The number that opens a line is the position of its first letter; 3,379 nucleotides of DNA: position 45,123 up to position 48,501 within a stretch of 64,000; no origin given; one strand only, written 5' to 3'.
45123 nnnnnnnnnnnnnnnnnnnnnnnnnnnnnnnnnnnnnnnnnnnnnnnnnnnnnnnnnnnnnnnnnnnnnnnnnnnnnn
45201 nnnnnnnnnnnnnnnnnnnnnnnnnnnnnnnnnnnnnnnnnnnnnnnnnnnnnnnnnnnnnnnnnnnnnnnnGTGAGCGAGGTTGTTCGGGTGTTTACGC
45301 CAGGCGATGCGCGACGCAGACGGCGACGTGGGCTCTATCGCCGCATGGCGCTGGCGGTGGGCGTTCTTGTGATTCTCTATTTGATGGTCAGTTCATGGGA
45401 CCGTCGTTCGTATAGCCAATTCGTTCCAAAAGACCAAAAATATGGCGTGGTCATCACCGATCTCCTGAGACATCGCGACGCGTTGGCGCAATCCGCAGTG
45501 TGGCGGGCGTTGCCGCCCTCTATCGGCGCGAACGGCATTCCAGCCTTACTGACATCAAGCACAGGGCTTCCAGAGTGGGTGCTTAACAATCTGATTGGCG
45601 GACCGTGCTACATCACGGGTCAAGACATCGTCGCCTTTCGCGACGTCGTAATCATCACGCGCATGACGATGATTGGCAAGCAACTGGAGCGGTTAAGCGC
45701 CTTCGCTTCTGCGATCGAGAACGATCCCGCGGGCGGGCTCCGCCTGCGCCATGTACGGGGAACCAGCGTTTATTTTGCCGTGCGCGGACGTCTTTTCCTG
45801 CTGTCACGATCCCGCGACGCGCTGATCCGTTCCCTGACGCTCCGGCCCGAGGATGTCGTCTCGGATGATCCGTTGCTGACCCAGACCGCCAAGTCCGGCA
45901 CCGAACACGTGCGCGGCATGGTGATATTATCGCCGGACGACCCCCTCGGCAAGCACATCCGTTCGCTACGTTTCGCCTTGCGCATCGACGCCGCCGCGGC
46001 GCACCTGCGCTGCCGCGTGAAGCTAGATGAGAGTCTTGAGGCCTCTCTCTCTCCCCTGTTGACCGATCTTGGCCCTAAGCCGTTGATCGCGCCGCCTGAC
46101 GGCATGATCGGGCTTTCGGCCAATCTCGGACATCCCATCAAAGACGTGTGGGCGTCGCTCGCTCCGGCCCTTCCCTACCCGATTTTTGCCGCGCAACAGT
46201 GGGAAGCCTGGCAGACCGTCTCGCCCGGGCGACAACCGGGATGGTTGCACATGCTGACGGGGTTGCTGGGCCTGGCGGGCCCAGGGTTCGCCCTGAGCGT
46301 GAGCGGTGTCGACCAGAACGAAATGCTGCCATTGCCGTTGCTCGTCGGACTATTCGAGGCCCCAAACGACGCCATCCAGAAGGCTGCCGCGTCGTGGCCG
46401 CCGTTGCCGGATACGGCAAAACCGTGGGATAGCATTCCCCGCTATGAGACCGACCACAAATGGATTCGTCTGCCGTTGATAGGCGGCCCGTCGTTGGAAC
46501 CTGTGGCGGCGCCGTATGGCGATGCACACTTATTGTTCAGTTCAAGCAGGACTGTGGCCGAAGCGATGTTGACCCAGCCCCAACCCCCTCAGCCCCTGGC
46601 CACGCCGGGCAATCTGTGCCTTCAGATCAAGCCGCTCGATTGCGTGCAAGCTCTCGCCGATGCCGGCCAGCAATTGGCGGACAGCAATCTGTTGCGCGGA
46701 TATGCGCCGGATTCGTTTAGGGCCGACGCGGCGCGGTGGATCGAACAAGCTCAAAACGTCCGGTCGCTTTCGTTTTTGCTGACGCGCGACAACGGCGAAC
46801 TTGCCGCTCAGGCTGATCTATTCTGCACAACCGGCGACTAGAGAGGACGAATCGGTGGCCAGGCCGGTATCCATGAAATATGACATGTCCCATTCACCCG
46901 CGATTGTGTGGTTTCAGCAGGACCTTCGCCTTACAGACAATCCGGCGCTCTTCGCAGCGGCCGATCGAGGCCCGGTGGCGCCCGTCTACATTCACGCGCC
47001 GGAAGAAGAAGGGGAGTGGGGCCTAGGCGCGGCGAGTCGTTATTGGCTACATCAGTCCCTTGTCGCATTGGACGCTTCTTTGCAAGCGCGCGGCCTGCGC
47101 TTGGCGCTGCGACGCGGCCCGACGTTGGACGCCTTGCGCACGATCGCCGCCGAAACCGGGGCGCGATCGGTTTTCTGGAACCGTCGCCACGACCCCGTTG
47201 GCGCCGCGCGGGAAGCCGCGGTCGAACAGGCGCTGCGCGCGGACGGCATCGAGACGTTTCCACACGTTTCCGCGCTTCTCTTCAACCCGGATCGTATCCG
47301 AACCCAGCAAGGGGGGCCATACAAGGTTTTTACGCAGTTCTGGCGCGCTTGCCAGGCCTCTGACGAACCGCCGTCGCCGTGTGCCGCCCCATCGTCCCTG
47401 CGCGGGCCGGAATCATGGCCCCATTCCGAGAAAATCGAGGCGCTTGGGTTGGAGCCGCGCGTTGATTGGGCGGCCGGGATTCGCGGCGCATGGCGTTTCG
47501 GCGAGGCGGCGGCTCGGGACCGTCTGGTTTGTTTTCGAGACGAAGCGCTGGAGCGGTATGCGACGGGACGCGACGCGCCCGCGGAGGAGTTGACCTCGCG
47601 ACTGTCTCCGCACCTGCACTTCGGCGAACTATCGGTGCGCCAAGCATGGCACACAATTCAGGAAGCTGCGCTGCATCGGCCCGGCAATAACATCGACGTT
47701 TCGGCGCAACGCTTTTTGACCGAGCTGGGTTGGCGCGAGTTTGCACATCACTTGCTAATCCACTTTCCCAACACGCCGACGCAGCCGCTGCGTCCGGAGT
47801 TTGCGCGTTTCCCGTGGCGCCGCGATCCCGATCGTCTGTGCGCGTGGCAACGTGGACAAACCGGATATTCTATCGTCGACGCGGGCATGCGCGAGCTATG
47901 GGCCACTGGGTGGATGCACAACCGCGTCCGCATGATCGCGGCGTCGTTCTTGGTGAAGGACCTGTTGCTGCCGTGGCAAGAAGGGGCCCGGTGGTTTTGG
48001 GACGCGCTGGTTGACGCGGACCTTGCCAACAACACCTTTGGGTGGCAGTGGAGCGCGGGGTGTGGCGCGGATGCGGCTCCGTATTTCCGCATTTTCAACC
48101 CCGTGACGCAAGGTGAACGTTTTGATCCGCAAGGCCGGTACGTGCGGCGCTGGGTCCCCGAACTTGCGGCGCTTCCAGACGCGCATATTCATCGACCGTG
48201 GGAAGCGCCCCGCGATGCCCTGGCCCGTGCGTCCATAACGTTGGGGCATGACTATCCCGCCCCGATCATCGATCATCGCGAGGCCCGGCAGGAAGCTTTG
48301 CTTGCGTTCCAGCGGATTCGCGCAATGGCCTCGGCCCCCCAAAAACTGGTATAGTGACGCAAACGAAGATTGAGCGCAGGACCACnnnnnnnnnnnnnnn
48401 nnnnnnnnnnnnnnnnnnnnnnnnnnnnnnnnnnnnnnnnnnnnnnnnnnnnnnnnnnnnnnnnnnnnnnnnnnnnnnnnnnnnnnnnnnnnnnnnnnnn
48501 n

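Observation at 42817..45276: Single secreted polypeptide combining a neutral-ceramidase-like domain with an acid-ceramidase/NAAA-like Ntn-hydrolase domain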

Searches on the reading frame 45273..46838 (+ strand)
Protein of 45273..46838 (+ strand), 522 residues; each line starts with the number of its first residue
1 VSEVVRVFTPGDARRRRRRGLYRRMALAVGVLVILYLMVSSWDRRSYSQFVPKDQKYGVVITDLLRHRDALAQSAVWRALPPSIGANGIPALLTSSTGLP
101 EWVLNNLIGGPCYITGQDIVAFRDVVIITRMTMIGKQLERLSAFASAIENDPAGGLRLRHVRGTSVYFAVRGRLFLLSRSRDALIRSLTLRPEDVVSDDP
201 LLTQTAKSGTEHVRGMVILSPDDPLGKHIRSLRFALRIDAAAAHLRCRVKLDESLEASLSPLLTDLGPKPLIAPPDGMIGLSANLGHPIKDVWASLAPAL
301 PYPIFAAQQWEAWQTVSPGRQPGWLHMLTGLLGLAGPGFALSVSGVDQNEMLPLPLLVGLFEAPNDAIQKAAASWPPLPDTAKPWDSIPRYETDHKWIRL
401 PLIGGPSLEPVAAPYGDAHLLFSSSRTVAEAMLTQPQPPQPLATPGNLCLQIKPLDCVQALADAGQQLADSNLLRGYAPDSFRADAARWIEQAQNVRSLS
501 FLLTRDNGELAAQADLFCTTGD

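Call 13: search_protein_families(library=pfam, proteins=[window:45273-46838:+], max_evalue=0.001)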
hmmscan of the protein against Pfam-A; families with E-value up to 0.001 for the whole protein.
window:45273-46838:+ (522 aa): 0 families

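Call 20: search_protein_families(library=ncbifam, proteins=[window:45273-46838:+], max_evalue=1)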
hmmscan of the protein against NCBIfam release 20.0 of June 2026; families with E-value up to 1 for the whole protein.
window:45273-46838:+ (522 aa): 0 families

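Call 31: find_homologous_proteins(query=window:45273-46838:+, max_evalue=0.00001)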
Query window:45273-46838:+ (522 aa): 24 proteins with E <= 0.00001 among 8000 candidates.
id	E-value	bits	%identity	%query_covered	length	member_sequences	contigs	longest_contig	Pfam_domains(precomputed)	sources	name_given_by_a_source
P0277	0.0e+0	1176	100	100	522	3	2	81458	-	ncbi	-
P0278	4.5e-141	489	46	99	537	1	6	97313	-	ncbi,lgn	-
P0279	1.2e-117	412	41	95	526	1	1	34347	-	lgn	-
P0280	1.7e-117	411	42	89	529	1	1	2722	-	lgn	-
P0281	1.8e-116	408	40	99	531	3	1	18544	-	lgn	-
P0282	5.5e-116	406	41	94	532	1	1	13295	-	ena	-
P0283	6.3e-113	396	39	94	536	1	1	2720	-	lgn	-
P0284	1.7e-112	395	41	99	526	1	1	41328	-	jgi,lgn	jgi:hypothetical protein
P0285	2.5e-108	381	40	92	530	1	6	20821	-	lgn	-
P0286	1.5e-107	378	38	99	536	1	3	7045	-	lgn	-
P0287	8.9e-104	366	41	98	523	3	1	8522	-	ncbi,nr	ncbi:MAG: hypothetical protein HYV26_20820 [Candidatus Hydrogenedentes bacterium]|nr:hypothetical pr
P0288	9.4e-104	366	39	99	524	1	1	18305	-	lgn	-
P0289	6.7e-103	363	40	97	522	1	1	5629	-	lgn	-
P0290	2.9e-102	361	36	99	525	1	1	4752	-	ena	-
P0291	4.2e-102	361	36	99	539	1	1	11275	-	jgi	-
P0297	1.5e-94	336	38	99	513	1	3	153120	-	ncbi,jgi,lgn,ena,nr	ncbi:MAG TPA: hypothetical protein PLI09_01470 [Candidatus Hydrogenedentes bacterium]|nr:hypothetica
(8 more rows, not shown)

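Call 44: predict_structure(alignment_id=A2)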
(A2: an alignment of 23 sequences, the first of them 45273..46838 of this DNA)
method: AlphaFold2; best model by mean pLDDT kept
length: 522 residues; sequences in the alignment: 23
mean_pLDDT: 86.7   pTM: 0.80
mean pLDDT of the five models: 86.7, 85.4, 85.0, 85.0, 84.3
residues with pLDDT >= 90: 237; 70-90: 251; 50-70: 23; < 50: 11
segments of 3 or more residues with pLDDT < 50: 7-13
pLDDT, mean of each block of 10 residues (from residue 1): 49 56 89 87 82 88 86 91 84 83 87 89 91 90 85 88 90 93 93 75 60 90 89 93 95 90 89 94 93 86 87 83 85 88 88 89 88 83 86 89 85 90 93 87 94 96 93 91 95 93 92 93 51
secondary structure, 60 per line:
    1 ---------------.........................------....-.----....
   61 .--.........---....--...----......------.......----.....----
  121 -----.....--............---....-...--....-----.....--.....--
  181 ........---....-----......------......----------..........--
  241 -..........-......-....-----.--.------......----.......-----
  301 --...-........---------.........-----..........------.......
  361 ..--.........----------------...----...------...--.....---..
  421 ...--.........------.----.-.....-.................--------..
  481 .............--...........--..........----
elements in order: H16-40 H47-50 E57-61 H64-72 H76-79 H89-94 H101-107 E112-116 E126-130 H133-144 E148-151 E158-161 E167-171 E174-178 H181-188 H201-206 E213-218 E229-238 E242-251 H253-258 H260-263 E279-284 H289-295 H307-314 H324-332 E338-347 E354-362 H365-373 E390-392 E397-399 E411-415 E419-423 H426-434 E448-452 H454-470 H479-493 E496-506 E509-518

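Call 49: fold_search(model_id=the predicted structure, library=pdb)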
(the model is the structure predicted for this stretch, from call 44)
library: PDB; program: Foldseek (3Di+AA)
matches with E <= 10: 443; with E <= 0.001: 1
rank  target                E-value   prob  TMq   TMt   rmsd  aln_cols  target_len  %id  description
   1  3k8j                  6.5e-04  1.00  0.23  0.42   8.5       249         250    8  Structure of crystal form III of TP0453 (released 2010-10-27)
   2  3k8h_B                1.6e-03  1.00  0.23  0.43   7.2       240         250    8  Structure of crystal form I of TP0453 (released 2010-10-27)
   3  3k8i                  1.8e-03  1.00  0.22  0.40   8.9       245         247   10  Structure of crystal form IV of TP0453 (released 2010-10-27)
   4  3k8h_A                2.0e-03  1.00  0.24  0.44   8.8       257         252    8  Structure of crystal form I of TP0453 (released 2010-10-27)
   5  3k8g_A                6.9e-03  1.00  0.24  0.45   8.4       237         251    8  Structure of crystal form I of TP0453 (released 2010-10-27)
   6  3k8g_B                5.0e-02  0.97  0.23  0.45   8.0       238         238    8  Structure of crystal form I of TP0453 (released 2010-10-27)
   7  3pqs                  6.6e-02  0.05  0.10  0.10  23.1       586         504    8  The crystal structures of porcine pathogen ApH87_TbpB (released 2011-02-02)
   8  5ixm_C                8.1e-02  0.03  0.08  0.07  27.6       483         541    6  The LPS Transporter LptDE from Yersinia pestis, core complex (released 2016-05-18)
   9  5ixm_G                9.6e-02  0.03  0.07  0.07  27.6       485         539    6  The LPS Transporter LptDE from Yersinia pestis, core complex (released 2016-05-18)
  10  4o3y                  1.1e-01  0.04  0.10  0.10  23.1       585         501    9  Crystal structure of the vaccine antigen Transferrin Binding Protein B (TbpB) mutant Arg-179-Glu from Actinobacillus ple (released 2015-01-14)
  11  4o49                  1.6e-01  0.04  0.10  0.10  21.4       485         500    7  Crystal structure of the vaccine antigen Transferrin Binding Protein B (TbpB) mutant Tyr-174-Ala from Actinobacillus ple (released 2015-01-14)
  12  5ubf_A                1.7e-01  0.06  0.08  0.13  25.1       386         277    9  Crystal structure of the RctB domains 2-3, RctB-155-483 (released 2017-01-11)
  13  6ap4_J                1.9e-01  0.02  0.08  0.09  24.3       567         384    9  Crystal structure of the DNA polymerase III subunit beta from Acinetobacter baumannii (released 2017-12-20)
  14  6ap4_F                3.0e-01  0.03  0.08  0.10  22.5       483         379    8  Crystal structure of the DNA polymerase III subunit beta from Acinetobacter baumannii (released 2017-12-20)
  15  6ap4_H                3.1e-01  0.01  0.07  0.08  25.5       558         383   10  Crystal structure of the DNA polymerase III subunit beta from Acinetobacter baumannii (released 2017-12-20)
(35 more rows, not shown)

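Call 54: search_protein_families(library=pfam, proteins=[window:45273-46838:+, P0278, P0297], max_evalue=10)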
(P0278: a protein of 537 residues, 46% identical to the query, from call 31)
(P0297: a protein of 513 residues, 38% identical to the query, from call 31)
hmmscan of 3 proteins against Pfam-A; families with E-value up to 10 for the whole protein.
window:45273-46838:+ (522 aa): 1 family
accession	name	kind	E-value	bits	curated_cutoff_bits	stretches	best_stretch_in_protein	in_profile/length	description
PF10928.13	DUF2810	-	0.22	12.1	25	0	123-138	27-42/53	Protein of unknown function (DUF2810)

P0278 (537 aa): 1 family
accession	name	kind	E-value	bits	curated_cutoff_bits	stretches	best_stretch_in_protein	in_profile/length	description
PF13567.11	DUF4131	-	0.045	13.9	31.6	1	18-74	26-79/165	Domain of unknown function (DUF4131)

P0297 (513 aa): 1 family
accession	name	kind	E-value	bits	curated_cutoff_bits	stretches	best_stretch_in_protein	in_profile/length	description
PF03109.22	ABC1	-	0.088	12.4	22.9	1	411-489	168-235/244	ABC1 atypical kinase-like domain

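Call 75: search_protein_families(library=padloc, proteins=[window:45273-46838:+], max_evalue=0.01)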
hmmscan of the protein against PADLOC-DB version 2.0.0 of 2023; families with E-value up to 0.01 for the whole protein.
window:45273-46838:+ (522 aa): 0 families

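Call 78: search_solved_structures(query=A2, max_evalue=10)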
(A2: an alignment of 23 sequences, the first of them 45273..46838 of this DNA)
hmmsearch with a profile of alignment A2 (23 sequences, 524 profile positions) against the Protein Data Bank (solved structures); distinct sequences matched with E-value up to 10: 1.
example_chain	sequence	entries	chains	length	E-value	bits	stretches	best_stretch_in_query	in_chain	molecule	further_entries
7ubx_D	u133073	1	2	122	1.6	10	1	165-186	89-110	Nanobody VHH AA6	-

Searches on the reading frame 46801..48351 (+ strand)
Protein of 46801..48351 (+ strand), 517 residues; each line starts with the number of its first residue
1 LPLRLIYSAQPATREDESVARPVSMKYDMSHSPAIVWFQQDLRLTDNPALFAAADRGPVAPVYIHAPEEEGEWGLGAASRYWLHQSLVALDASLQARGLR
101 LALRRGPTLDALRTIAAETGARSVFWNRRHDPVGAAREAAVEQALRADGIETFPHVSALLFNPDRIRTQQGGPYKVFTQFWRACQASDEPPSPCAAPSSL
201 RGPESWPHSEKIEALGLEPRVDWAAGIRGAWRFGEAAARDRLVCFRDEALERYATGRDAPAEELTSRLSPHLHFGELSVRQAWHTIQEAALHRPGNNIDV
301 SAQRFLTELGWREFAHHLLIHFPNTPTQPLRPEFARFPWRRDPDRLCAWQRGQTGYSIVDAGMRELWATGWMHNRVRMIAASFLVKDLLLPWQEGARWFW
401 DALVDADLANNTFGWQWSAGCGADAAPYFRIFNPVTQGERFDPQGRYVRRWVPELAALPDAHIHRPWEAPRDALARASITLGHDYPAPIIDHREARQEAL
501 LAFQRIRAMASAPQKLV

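Call 13: search_protein_families(library=pfam, proteins=[window:46801-48351:+], max_evalue=0.001)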
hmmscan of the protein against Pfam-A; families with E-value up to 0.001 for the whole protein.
window:46801-48351:+ (517 aa): 2 families
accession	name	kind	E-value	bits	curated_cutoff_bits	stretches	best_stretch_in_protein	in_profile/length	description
PF03441.19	FAD_binding_7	-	7.2e-91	303.5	27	1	305-504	1-202/203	FAD binding domain of DNA photolyase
PF00875.24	DNA_photolyase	-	1.5e-49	168.5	26.6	1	34-193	1-161/164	DNA photolyase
